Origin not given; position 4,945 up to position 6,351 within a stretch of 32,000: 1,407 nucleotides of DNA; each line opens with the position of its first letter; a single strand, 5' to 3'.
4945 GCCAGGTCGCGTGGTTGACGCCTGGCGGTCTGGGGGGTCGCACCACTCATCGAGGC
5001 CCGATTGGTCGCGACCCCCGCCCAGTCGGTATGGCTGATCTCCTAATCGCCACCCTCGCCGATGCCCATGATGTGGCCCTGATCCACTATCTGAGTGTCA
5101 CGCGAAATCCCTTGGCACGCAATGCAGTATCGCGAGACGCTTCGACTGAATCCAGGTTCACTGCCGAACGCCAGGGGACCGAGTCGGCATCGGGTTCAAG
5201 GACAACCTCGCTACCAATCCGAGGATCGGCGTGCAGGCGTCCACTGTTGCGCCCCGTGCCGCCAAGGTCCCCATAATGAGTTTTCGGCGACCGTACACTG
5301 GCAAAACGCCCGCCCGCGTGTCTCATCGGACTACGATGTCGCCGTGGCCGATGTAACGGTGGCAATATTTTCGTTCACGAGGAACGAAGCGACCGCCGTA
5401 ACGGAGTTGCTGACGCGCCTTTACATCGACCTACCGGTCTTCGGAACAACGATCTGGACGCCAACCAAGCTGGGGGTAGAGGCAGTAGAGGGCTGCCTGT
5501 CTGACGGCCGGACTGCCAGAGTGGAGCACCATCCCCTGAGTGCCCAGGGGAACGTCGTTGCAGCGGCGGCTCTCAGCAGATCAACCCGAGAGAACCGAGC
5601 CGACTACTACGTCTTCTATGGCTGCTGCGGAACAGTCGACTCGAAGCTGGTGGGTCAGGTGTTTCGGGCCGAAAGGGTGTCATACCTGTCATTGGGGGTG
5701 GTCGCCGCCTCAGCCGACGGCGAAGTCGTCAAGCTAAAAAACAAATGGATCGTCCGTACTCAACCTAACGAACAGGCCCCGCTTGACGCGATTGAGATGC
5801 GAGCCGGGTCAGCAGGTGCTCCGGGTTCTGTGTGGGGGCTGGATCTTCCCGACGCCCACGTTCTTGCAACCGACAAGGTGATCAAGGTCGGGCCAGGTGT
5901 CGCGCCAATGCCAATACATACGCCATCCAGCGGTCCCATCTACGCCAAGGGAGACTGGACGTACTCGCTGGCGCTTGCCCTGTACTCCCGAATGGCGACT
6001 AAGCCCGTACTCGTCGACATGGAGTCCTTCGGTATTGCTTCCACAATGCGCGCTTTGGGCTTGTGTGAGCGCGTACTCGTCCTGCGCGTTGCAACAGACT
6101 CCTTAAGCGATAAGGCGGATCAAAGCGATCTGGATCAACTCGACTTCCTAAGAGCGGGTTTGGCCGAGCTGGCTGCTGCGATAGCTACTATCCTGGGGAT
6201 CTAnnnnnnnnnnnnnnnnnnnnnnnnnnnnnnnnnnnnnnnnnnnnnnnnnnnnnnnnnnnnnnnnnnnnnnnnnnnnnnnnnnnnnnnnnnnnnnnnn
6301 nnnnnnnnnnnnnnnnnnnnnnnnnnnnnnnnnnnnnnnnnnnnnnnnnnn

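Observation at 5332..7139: Candidate undescribed two-gene system: PNP/nucleosidase-fold enzyme plus orphan 311-aa partner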

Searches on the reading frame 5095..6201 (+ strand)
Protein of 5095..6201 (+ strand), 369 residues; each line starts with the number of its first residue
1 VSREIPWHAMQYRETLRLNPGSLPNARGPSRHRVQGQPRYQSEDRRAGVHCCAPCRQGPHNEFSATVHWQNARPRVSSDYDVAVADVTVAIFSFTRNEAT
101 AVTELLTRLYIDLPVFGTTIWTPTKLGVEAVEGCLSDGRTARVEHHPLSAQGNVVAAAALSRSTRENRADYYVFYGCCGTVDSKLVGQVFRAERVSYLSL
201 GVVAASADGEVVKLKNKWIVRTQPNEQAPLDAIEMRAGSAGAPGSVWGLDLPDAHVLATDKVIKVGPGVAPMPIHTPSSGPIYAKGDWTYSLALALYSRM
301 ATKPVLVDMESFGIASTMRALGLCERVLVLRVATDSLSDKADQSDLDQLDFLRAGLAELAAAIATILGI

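Call 6: search_protein_families(library=pfam, proteins=[window:5095-6201:+], max_evalue=1)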
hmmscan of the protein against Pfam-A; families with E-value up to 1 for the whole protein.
window:5095-6201:+ (369 aa): 2 families
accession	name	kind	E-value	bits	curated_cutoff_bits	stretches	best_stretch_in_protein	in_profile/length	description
PF01048.26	PNP_UDP_1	-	0.00028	20.8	25.1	1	152-367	52-232/233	Phosphorylase superfamily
PF19818.4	DUF6301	-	0.092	13.3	27.2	0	336-368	65-97/137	Family of unknown function (DUF6301)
